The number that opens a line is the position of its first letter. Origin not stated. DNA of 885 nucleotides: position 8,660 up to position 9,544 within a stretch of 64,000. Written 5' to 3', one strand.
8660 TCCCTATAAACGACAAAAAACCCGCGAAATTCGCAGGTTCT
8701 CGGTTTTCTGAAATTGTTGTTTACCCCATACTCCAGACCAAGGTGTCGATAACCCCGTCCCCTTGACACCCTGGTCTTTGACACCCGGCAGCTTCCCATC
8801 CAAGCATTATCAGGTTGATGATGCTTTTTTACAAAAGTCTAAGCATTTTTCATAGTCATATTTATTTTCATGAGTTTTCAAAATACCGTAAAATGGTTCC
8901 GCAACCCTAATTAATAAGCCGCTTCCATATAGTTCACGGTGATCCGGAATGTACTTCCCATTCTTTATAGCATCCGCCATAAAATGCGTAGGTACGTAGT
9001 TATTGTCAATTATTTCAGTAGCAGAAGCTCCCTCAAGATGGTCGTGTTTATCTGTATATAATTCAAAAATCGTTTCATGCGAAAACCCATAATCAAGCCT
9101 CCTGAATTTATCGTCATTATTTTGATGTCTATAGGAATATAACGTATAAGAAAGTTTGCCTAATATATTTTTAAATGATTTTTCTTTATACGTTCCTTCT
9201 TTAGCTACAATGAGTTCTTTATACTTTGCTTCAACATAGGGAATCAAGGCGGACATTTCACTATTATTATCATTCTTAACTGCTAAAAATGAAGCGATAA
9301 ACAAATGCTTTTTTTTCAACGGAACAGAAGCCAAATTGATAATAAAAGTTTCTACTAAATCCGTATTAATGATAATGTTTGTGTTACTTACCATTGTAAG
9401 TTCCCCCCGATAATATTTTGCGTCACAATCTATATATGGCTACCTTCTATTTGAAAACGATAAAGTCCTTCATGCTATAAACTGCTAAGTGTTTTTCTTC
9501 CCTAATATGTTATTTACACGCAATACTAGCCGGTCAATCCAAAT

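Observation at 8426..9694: AT-rich orphan islet between the DcuC-family transporter gene and dnaB, carrying one 194-aa protein with no recognisable domain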

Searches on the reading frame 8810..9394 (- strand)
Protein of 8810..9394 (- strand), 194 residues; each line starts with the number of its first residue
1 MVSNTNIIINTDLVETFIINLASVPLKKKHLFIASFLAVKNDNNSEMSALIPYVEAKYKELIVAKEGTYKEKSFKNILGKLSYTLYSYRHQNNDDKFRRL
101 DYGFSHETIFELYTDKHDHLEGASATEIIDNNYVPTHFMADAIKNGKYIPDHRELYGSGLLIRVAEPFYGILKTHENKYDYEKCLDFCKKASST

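Call 4: search_protein_families(library=pfam, proteins=[window:8810-9394:-], max_evalue=10)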
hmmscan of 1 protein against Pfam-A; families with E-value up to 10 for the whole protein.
window:8810-9394:- (194 aa): 1 family
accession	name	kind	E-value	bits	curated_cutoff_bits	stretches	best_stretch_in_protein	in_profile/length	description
PF00241.25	Cofilin_ADF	-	0.053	13.7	22.4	1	34-95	3-67/125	Cofilin/tropomyosin-type actin-binding protein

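Call 5: search_protein_families(library=padloc, proteins=[window:8810-9394:-], max_evalue=10)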
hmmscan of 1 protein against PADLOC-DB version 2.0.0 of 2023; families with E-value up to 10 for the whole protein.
window:8810-9394:- (194 aa): 0 families

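Call 6: search_protein_families(library=ncbifam, proteins=[window:8810-9394:-], max_evalue=10)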
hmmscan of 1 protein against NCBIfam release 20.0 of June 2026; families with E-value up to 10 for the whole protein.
window:8810-9394:- (194 aa): 1 family
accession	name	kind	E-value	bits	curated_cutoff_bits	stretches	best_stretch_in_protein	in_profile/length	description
NF005250.0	PRK06761.1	equivalog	0.018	14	270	1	35-120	36-123/282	hypothetical protein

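Call 7: search_protein_families(library=phrogs, proteins=[window:8810-9394:-], max_evalue=10)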
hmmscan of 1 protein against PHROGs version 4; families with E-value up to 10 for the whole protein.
window:8810-9394:- (194 aa): 0 families

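Call 10: find_homologous_proteins(query=window:8810-9394:-, max_evalue=0.001)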
Query window:8810-9394:- (194 aa): 4 proteins with E <= 0.001 among 51 candidates.
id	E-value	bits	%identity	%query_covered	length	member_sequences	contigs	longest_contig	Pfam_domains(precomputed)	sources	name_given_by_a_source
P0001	1.6e-124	431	100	100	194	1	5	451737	-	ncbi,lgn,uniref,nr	ncbi:hypothetical protein SDC9_04205 [bioreactor metagenome]|uniref:Uncharacterized protein n=1 Tax=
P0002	2.2e-108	378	90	100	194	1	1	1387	-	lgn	-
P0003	1.6e-99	349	83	100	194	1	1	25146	-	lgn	-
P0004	4.6e-94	332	81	100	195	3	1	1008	-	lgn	-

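Call 11: search_solved_structures(query=window:8810-9394:-, max_evalue=10)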
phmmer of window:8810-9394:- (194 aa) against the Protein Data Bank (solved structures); distinct sequences matched with E-value up to 10: 0.

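Call 13: find_encoding_contigs(protein=P0003, flank=10000, max_places=6)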
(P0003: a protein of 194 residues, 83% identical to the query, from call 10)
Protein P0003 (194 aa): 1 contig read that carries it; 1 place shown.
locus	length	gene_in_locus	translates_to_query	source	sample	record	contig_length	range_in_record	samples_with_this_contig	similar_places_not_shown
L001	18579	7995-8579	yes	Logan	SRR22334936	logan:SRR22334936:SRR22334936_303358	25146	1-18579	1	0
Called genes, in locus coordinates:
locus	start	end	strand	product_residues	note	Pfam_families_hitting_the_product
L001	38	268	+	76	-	PF01084:Ribosomal_S18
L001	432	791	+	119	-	PF12643:MazG-like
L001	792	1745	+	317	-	PF09991:DUF2232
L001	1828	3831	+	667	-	PF24898:GGDEF_GdpP, PF01368:DHH, PF02272:DHHA1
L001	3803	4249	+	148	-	PF01281:Ribosomal_L9_N, PF03948:Ribosomal_L9_C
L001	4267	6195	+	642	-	PF00158:Sigma54_activat, PF01078:Mg_chelatase, PF05496:RuvB_N (weak), PF13191:AAA_16 (weak), PF00004:AAA, PF07728:AAA_5, PF13401:AAA_22 (weak), PF05362:Lon_C, +2 more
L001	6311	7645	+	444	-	PF00772:DnaB, PF03796:DnaB_C, PF13481:AAA_25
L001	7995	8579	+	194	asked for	-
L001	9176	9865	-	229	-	PF00072:Response_reg, PF00486:Trans_reg_C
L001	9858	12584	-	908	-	PF02702:KdpD, PF00582:Usp (weak), PF13493:DUF4118, PF13492:GAF_3, PF00512:HisKA, PF02518:HATPase_c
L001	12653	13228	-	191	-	PF02669:KdpC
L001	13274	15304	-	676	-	PF00122:E1-E2_ATPase, PF00702:Hydrolase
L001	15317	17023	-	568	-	PF03814:KdpA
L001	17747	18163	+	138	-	PF00571:CBS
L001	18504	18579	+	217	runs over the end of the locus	PF01081:Aldolase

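Call 14: find_encoding_contigs(protein=P0001, flank=10000, max_places=6)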
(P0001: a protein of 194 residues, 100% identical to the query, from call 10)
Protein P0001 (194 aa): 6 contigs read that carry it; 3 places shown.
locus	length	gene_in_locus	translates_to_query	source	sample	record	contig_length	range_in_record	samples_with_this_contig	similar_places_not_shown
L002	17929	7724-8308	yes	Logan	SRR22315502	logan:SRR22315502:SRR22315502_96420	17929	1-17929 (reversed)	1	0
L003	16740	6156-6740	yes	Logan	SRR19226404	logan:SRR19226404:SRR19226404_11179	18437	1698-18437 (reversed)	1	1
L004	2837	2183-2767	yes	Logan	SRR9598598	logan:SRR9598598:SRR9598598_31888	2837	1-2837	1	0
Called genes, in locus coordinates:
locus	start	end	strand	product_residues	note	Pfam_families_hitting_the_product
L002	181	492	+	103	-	PF12643:MazG-like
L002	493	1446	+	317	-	PF09991:DUF2232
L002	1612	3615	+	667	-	PF21370:PAS_GdpP (faint), PF24898:GGDEF_GdpP, PF01368:DHH, PF02272:DHHA1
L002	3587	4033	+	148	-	PF01281:Ribosomal_L9_N, PF03948:Ribosomal_L9_C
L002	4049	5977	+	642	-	PF00158:Sigma54_activat, PF01078:Mg_chelatase, PF05496:RuvB_N (weak), PF13191:AAA_16 (weak), PF00004:AAA, PF07728:AAA_5, PF05362:Lon_C, PF13541:ChlI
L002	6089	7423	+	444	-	PF00772:DnaB, PF03796:DnaB_C, PF13481:AAA_25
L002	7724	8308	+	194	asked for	-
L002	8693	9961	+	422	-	PF03606:DcuC, PF06808:DctM (faint)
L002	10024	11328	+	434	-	PF01546:Peptidase_M20, PF07687:M20_dimer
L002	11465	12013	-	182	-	PF00625:Guanylate_kin, PF13238:AAA_18 (faint)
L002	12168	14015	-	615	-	PF13520:AA_permease_2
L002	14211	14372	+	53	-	PF07561:DUF1540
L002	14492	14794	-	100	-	PF07875:Coat_F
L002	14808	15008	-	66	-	-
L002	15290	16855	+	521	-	PF03460:NIR_SIR_ferr, PF01077:NIR_SIR, PF03460:NIR_SIR_ferr, PF01077:NIR_SIR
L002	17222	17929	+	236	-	?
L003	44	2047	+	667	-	PF21370:PAS_GdpP (faint), PF24898:GGDEF_GdpP, PF01368:DHH, PF02272:DHHA1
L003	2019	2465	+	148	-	PF01281:Ribosomal_L9_N, PF03948:Ribosomal_L9_C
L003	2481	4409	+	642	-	PF00158:Sigma54_activat, PF01078:Mg_chelatase, PF05496:RuvB_N (weak), PF13191:AAA_16 (weak), PF00004:AAA, PF07728:AAA_5, PF05362:Lon_C, PF13541:ChlI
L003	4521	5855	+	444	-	PF00772:DnaB, PF03796:DnaB_C, PF13481:AAA_25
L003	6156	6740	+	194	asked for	-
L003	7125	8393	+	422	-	PF03606:DcuC, PF06808:DctM (faint)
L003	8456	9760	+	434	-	PF01546:Peptidase_M20, PF07687:M20_dimer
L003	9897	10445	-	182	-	PF00625:Guanylate_kin, PF13238:AAA_18 (faint)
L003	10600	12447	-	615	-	PF13520:AA_permease_2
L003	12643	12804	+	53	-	PF07561:DUF1540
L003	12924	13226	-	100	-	PF07875:Coat_F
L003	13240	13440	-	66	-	-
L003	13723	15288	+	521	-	PF03460:NIR_SIR_ferr, PF01077:NIR_SIR, PF03460:NIR_SIR_ferr, PF01077:NIR_SIR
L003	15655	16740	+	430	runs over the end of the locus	PF00206:Lyase_1, PF10397:ADSL_C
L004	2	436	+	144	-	?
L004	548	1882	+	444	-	PF00772:DnaB, PF03796:DnaB_C, PF13481:AAA_25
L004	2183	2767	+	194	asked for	-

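Call 29: predict_structure(alignment_id=A1)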
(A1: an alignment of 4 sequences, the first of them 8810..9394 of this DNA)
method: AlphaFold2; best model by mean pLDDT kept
length: 194 residues; sequences in the alignment: 4
mean_pLDDT: 41.7   pTM: 0.37
mean pLDDT of the five models: 41.7, 36.4, 34.1, 32.2, 31.4
residues with pLDDT >= 90: 0; 70-90: 0; 50-70: 28; < 50: 166
segments of 3 or more residues with pLDDT < 50: 1-16, 22-51, 79-194
pLDDT, mean of each block of 10 residues (from residue 1): 28 48 45 44 42 54 52 50 45 36 43 47 43 31 33 32 40 37 45 34
secondary structure, 60 per line:
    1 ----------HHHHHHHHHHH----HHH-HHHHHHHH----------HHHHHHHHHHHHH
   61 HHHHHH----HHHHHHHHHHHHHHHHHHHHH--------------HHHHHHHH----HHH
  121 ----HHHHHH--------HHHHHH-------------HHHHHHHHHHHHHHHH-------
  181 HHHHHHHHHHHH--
elements in order: H11-21 H30-37 H48-66 H71-91 H106-113 H125-130 H139-144 H158-173 H181-192

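Call 30: search_protein_representatives(alignment_id=A1)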
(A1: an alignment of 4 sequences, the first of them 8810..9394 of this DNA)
Query: 4 sequences, 194 profile positions. Proteins with E-value up to 0.001 (for the whole library): 9; up to 1e-10: 8; up to 1e-30: 3. The best 9 are listed.
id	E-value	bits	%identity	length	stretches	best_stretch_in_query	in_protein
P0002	5.1e-124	427.8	-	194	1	1-194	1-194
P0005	2.6e-42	161.2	-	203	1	14-190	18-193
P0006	2.7e-39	151.4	-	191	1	10-189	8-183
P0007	1.3e-27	113.2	-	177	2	12-131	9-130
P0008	1.3e-23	100.2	-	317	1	6-188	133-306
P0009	4.4e-21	92.0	-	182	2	13-116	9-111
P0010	1.2e-20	90.5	-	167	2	12-112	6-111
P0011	1.7e-16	77.0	-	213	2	12-122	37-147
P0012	4.5e-10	56.0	-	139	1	6-98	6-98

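Call 33: find_homologous_proteins(query=A3, max_evalue=0.001)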
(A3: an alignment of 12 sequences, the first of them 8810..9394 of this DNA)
Query A3 (12 sequences) (194 aa, profile of the alignment): 7 proteins with E <= 0.001 among 4442 candidates.
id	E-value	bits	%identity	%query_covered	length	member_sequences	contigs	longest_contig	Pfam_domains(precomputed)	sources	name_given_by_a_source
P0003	1.5e-74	268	83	100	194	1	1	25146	-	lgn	-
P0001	2.0e-74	268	100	100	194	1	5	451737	-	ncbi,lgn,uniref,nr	ncbi:hypothetical protein SDC9_04205 [bioreactor metagenome]|uniref:Uncharacterized protein n=1 Tax=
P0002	3.0e-74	267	90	100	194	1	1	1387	-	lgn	-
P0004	1.0e-72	262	81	100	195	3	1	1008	-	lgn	-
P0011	8.0e-55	204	29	91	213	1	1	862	-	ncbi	-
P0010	2.1e-53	199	34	91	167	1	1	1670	-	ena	-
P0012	3.1e-41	159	37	42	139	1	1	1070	-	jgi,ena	-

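Call 34: search_solved_structures(query=A3, max_evalue=10)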
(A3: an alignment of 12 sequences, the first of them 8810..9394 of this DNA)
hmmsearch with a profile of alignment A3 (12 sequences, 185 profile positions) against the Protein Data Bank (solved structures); distinct sequences matched with E-value up to 10: 0.

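Call 35: search_protein_families(library=pfam, alignment_id=A3, max_evalue=1)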
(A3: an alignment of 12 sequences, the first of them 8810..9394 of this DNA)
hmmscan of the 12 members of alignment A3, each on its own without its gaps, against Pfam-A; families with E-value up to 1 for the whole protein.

A. member 1, window:8810-9394:- (194 aa): 1 family
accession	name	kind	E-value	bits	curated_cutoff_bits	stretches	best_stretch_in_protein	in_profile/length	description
PF00241.25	Cofilin_ADF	-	0.053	13.7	22.4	1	34-95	3-67/125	Cofilin/tropomyosin-type actin-binding protein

B. families by the number of members that match (of 12 scanned): 5 families
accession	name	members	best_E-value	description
PF09958.14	DUF2192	1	0.0045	Uncharacterized protein conserved in archaea (DUF2192)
PF21938.1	CAP_N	1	0.017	CAP, N-terminal domain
PF04857.26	CAF1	1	0.018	CAF1 family ribonuclease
PF24419.1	Cupin_NOL9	1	0.052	Polynucleotide 5'-hydroxyl-kinase NOL9, N-terminal domain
PF00241.25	Cofilin_ADF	1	0.053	Cofilin/tropomyosin-type actin-binding protein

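Call 36: find_encoding_contigs(protein=P0005, flank=10000)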
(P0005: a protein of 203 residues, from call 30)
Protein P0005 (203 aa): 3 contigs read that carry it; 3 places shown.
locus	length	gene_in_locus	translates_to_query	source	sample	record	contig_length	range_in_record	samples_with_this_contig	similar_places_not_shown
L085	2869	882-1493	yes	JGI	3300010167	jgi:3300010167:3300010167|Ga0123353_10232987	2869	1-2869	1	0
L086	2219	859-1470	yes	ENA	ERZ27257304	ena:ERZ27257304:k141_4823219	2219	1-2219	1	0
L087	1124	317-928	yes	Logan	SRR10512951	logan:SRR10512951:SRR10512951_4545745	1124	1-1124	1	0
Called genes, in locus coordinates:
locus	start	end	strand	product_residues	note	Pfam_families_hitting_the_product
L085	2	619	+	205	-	?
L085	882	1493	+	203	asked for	-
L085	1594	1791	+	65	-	PF08238:Sel1 (weak)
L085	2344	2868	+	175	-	?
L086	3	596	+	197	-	?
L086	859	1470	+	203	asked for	-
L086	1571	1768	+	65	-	PF08238:Sel1 (weak)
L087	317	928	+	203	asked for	-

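Call 37: find_encoding_contigs(protein=P0006, flank=10000)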
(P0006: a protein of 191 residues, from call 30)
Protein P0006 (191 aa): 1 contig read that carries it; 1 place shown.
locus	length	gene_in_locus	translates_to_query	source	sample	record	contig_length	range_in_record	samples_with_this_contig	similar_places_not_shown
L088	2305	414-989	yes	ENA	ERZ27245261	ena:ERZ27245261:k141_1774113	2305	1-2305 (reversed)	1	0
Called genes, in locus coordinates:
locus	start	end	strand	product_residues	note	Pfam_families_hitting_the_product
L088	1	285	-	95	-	?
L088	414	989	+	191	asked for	-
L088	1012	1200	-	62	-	-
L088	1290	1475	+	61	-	-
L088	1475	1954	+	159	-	PF03682:UPF0158 (weak)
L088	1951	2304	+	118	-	?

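Call 38: find_encoding_contigs(protein=P0008, flank=10000)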
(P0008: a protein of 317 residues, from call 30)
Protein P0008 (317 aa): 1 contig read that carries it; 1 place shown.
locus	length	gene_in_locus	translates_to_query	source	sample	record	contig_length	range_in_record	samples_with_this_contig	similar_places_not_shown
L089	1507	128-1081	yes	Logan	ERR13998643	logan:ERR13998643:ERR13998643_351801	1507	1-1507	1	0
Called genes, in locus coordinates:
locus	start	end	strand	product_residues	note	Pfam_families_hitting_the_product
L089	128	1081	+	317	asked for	-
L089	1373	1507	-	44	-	?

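Call 39: find_encoding_contigs(protein=P0010, flank=10000)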
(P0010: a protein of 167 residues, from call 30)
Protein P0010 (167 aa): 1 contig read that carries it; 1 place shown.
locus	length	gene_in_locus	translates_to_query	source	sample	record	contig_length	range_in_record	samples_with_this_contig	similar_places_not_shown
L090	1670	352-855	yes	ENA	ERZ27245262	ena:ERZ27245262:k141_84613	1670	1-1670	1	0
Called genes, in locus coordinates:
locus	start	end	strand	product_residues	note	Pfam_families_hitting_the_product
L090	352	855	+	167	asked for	-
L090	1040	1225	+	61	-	-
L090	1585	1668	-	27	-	?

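Call 40: search_protein_families(library=pfam, proteins=[L085:2-619:+, L085:1594-1791:+, L085:2344-2868:+, L088:1-285:-, L088:1012-1200:-, L088:1290-1475:+, L088:1475-1954:+, L088:1951-2304:+, L090:1040-1225:+, L089:1373-1507:-], max_evalue=0.01)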
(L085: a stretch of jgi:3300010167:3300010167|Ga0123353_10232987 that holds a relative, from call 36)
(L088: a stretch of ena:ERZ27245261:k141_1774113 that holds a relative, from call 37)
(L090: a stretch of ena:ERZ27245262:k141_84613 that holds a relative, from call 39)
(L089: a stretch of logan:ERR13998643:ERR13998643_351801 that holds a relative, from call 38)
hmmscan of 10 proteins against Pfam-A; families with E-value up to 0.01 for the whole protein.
L085:2-619:+ (205 aa): 0 families

L085:1594-1791:+ (65 aa): 1 family
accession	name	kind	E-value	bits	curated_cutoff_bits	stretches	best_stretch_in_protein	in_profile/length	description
PF08238.18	Sel1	-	2.5e-07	31.4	30.7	1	23-54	4-36/36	Sel1 repeat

L085:2344-2868:+ (175 aa): 0 families

L088:1-285:- (95 aa): 0 families

L088:1012-1200:- (62 aa): 0 families

L088:1290-1475:+ (61 aa): 0 families

L088:1475-1954:+ (159 aa): 1 family
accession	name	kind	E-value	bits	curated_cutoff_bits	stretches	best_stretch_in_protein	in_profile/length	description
PF03682.18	UPF0158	-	1.2e-06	29.1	21.1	1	66-159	52-147/157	Uncharacterised protein family (UPF0158)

L088:1951-2304:+ (118 aa): 2 families
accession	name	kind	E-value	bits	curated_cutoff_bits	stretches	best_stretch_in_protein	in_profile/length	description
PF23988.1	DUF7309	-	5.4e-18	65.4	27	1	52-117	1-66/170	Domain of unknown function (DUF7309)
PF02810.21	SEC-C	-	1.7e-09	37.8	20.4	1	7-24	1-18/19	SEC-C motif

L090:1040-1225:+ (61 aa): 0 families

L089:1373-1507:- (44 aa): 0 families

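Call 41: find_encoding_contigs(protein=P0007, flank=10000)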
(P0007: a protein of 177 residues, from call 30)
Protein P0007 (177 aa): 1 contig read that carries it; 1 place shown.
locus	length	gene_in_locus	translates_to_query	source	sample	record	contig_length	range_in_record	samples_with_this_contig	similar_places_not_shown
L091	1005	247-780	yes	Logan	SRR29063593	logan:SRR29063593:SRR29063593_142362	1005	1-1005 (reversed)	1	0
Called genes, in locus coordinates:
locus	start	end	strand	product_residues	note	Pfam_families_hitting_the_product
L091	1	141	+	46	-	?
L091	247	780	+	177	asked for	-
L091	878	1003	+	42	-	?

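Call 42: find_encoding_contigs(protein=P0009, flank=10000)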
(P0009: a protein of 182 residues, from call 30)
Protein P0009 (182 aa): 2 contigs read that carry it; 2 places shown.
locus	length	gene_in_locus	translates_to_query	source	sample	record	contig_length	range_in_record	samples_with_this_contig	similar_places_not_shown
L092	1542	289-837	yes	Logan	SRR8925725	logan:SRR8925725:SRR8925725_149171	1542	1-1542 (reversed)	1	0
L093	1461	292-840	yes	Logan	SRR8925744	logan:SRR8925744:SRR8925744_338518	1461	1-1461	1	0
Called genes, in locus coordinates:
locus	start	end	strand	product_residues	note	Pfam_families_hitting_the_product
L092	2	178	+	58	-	?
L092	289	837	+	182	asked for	-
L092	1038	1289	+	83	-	-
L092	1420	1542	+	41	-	?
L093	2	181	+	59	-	?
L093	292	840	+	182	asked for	-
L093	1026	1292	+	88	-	-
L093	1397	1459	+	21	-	?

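Call 45: find_related_loci(query=A3, collection=viral_contigs, flank=10000)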
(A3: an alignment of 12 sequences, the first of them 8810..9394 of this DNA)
Query A3 (194 aa) in viral_contigs; peptide patterns used: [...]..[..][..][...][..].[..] (x = any residue, [..] = any of these).
121 stretches matched a pattern, but none encodes a relative of the query by tblastn (E <= 1e-3).

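Call 47: find_related_loci(query=A4, collection=metagenome_contigs, flank=10000)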
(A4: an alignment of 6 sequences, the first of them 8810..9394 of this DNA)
Query A4 (194 aa) in metagenome_contigs; peptide patterns used: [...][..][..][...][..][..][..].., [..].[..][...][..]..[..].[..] (x = any residue, [..] = any of these).
294 stretches matched a pattern; 2 encode a relative of the query (tblastn E <= 1e-3); 2 distinct loci.
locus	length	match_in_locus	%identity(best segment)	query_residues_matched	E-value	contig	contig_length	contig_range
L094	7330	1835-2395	48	9-190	5e-57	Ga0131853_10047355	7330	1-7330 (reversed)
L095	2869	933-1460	47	14-190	4e-45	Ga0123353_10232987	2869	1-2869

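Call 53: search_dna_similar(query=window:8810-9394:-, collection=plasmids, mode=protein, max_evalue=0.01)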
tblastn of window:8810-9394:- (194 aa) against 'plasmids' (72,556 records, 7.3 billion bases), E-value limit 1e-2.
No match.

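Call 54: search_dna_similar(query=window:8810-9394:-, collection=phages, mode=protein, max_evalue=0.01)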
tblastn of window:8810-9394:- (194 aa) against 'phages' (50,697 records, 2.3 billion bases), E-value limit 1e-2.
No match.

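Call 56: find_encoding_contigs(protein=P0002, flank=10000)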
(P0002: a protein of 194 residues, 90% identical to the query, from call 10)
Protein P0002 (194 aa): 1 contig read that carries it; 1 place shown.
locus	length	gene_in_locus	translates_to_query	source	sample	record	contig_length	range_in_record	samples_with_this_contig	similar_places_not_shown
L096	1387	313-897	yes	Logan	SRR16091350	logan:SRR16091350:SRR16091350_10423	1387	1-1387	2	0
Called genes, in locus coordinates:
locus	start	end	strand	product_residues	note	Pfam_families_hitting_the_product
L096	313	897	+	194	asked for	-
